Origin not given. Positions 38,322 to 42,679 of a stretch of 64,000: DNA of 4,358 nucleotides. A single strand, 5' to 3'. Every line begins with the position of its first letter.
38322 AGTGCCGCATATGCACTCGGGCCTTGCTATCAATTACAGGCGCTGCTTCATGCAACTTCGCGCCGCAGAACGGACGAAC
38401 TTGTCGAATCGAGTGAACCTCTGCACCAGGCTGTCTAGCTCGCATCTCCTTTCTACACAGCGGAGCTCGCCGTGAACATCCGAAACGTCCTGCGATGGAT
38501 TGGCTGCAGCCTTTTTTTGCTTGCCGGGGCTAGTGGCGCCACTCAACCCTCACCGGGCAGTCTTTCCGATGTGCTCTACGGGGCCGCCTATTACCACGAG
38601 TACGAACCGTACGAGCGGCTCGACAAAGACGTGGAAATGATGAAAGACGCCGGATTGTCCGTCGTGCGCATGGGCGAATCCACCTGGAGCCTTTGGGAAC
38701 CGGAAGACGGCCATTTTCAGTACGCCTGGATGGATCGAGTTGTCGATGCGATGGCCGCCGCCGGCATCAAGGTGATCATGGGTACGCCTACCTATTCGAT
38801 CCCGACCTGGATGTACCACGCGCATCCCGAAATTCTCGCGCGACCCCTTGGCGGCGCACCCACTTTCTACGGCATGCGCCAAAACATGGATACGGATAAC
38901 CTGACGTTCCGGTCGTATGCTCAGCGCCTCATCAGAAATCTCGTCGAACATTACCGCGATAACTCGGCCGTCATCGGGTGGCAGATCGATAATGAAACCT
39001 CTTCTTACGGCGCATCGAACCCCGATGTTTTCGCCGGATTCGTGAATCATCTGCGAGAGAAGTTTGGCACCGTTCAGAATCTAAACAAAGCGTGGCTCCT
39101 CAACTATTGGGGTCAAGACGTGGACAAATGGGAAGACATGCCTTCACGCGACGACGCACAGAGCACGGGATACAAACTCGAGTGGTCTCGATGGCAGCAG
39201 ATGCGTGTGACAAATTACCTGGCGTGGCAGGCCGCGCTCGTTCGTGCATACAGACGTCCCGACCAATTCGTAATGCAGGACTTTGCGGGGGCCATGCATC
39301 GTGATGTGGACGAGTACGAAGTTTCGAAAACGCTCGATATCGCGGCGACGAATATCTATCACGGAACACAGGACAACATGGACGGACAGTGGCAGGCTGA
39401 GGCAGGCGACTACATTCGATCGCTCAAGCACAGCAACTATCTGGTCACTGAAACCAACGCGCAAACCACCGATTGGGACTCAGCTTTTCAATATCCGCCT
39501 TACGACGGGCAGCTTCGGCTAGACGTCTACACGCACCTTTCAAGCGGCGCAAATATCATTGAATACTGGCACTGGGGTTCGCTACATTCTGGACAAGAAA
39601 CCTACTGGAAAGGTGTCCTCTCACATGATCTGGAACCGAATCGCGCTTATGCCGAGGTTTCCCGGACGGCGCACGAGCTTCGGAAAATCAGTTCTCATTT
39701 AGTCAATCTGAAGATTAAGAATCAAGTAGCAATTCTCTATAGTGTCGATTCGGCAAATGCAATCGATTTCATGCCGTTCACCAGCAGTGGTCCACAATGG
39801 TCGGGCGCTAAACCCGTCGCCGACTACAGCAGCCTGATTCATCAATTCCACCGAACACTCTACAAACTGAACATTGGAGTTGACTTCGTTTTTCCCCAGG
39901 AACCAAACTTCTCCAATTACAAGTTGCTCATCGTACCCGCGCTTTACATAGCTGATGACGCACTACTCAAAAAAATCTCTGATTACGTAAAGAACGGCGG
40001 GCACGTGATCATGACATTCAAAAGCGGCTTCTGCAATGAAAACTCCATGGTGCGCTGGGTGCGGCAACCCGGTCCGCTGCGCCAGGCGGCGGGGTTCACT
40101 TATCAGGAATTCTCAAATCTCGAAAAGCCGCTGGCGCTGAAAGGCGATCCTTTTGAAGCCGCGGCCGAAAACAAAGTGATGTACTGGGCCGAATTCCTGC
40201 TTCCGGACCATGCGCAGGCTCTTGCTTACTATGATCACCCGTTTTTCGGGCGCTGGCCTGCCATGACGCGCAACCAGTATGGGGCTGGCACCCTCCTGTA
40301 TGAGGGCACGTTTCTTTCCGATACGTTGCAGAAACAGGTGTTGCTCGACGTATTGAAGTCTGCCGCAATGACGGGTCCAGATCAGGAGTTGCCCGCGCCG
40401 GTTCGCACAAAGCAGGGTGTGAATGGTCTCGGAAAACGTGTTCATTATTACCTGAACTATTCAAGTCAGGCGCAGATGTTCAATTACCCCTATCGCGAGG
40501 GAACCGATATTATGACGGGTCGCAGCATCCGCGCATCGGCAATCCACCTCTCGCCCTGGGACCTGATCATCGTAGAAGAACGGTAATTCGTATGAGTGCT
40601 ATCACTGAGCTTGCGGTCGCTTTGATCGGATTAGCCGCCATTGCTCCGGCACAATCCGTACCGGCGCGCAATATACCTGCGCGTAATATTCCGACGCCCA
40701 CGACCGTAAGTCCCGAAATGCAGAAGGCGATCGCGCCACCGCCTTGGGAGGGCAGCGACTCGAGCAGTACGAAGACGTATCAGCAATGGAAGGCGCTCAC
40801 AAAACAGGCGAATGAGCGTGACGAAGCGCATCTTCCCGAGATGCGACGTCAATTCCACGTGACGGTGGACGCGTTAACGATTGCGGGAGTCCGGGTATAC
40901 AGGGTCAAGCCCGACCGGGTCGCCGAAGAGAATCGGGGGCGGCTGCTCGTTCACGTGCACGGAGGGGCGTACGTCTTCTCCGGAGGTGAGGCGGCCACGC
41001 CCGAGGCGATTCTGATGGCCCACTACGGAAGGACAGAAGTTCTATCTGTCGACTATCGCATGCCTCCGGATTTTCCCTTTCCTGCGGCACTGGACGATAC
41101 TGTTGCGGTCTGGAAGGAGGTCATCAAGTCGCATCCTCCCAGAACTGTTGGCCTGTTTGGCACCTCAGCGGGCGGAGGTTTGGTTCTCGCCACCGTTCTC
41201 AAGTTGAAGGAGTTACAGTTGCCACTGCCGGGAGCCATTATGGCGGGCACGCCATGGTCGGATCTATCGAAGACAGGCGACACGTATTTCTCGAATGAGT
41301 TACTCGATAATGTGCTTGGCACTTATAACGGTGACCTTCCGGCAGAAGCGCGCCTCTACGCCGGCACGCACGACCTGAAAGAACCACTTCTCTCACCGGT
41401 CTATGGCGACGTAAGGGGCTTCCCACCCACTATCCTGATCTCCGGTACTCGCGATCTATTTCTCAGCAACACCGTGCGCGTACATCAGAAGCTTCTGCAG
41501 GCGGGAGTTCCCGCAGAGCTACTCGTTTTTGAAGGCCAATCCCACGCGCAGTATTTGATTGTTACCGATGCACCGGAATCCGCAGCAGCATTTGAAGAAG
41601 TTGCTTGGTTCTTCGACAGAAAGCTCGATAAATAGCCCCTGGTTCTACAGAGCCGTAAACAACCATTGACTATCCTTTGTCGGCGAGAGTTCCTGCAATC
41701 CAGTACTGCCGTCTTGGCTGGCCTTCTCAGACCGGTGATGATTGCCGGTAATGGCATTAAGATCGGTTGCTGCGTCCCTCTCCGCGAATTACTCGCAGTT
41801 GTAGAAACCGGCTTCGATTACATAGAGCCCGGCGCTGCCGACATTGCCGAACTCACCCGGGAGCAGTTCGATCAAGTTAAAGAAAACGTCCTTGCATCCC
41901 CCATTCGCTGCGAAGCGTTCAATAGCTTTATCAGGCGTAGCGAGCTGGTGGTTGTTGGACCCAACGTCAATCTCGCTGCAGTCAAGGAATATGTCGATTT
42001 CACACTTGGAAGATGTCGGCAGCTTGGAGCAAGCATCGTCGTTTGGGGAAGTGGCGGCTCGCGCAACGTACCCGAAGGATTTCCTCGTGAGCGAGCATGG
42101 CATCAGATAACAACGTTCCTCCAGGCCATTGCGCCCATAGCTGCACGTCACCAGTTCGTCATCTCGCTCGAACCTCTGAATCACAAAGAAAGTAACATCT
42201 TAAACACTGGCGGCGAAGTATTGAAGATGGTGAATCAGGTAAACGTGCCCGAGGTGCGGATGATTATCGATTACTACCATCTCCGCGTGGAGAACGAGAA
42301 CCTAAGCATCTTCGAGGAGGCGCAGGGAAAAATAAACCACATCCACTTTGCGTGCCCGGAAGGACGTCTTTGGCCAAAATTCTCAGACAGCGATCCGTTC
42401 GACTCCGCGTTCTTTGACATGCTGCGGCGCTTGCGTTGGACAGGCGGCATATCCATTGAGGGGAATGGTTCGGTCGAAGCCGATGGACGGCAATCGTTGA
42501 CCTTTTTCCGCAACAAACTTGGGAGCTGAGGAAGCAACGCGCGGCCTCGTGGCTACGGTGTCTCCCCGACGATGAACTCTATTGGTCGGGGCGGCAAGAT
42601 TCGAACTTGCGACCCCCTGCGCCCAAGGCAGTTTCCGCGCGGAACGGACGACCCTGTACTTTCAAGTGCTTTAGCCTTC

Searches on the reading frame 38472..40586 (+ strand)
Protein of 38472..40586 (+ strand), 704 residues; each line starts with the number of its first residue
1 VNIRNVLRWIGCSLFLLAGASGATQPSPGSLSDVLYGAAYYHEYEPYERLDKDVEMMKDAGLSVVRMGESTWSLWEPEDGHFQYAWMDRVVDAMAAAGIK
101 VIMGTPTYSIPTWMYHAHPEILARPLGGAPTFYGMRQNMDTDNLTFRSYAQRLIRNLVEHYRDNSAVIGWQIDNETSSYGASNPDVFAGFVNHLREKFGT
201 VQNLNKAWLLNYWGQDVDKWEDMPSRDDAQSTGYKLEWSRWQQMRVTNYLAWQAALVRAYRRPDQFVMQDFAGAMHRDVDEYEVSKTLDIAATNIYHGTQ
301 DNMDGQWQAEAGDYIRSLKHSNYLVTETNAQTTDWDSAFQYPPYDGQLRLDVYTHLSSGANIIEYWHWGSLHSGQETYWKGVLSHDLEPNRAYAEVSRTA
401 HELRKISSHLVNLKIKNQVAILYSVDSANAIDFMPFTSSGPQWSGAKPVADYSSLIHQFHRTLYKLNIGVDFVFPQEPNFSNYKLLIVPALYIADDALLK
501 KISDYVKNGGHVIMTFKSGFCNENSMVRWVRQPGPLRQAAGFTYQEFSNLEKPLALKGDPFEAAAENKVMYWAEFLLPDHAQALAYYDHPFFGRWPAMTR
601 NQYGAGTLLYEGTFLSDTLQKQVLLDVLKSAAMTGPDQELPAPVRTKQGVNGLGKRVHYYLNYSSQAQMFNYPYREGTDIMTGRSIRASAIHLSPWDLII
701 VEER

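Call 42: search_protein_families(library=pfam, proteins=[window:38472-40586:+], max_evalue=0.00001)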
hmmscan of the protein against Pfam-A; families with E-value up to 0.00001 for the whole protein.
window:38472-40586:+ (704 aa): 2 families
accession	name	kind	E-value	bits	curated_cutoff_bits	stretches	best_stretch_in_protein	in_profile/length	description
PF02449.21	Glyco_hydro_42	-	1.9e-80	271.4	21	1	40-406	2-376/376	Beta-galactosidase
PF08532.16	Glyco_hydro_42M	-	1.4e-40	139.4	25.8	1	417-632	1-205/207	Beta-galactosidase trimerisation domain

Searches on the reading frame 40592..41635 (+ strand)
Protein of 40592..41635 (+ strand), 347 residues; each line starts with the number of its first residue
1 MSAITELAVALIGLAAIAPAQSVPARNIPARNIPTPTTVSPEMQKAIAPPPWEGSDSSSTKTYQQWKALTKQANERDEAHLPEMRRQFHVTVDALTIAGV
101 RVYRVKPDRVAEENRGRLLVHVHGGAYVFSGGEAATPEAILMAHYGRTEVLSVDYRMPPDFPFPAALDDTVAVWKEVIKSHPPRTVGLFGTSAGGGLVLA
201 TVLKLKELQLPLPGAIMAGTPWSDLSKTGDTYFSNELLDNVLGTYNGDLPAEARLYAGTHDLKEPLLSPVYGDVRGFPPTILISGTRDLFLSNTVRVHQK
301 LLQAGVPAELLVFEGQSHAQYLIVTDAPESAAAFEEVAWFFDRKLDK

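Call 42: search_protein_families(library=pfam, proteins=[window:40592-41635:+], max_evalue=0.00001)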
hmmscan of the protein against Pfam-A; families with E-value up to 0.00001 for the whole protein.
window:40592-41635:+ (347 aa): 4 families
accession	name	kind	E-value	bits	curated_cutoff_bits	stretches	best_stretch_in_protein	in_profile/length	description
PF07859.19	Abhydrolase_3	-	2.3e-40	139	25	1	119-320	1-208/210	alpha/beta hydrolase fold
PF10340.15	Say1_Mug180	-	4e-10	39.5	21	1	97-228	103-240/374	Steryl acetyl hydrolase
PF00326.27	Peptidase_S9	-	1.1e-06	28.7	22.6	1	167-346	45-211/213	Prolyl oligopeptidase family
PF20434.5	BD-FAE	-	6.1e-06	26.3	26.8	0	113-202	10-107/215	BD-FAE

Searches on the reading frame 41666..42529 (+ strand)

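Call 42: search_protein_families(library=pfam, proteins=[window:41666-42529:+], max_evalue=0.00001)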
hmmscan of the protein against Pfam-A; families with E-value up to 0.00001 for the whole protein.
window:41666-42529:+ (287 aa): 1 family
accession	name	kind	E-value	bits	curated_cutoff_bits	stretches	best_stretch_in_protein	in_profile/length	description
PF01261.30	AP_endonuc_2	-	5.6e-22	79.1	31.1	1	44-282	3-247/249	Xylose isomerase-like TIM barrel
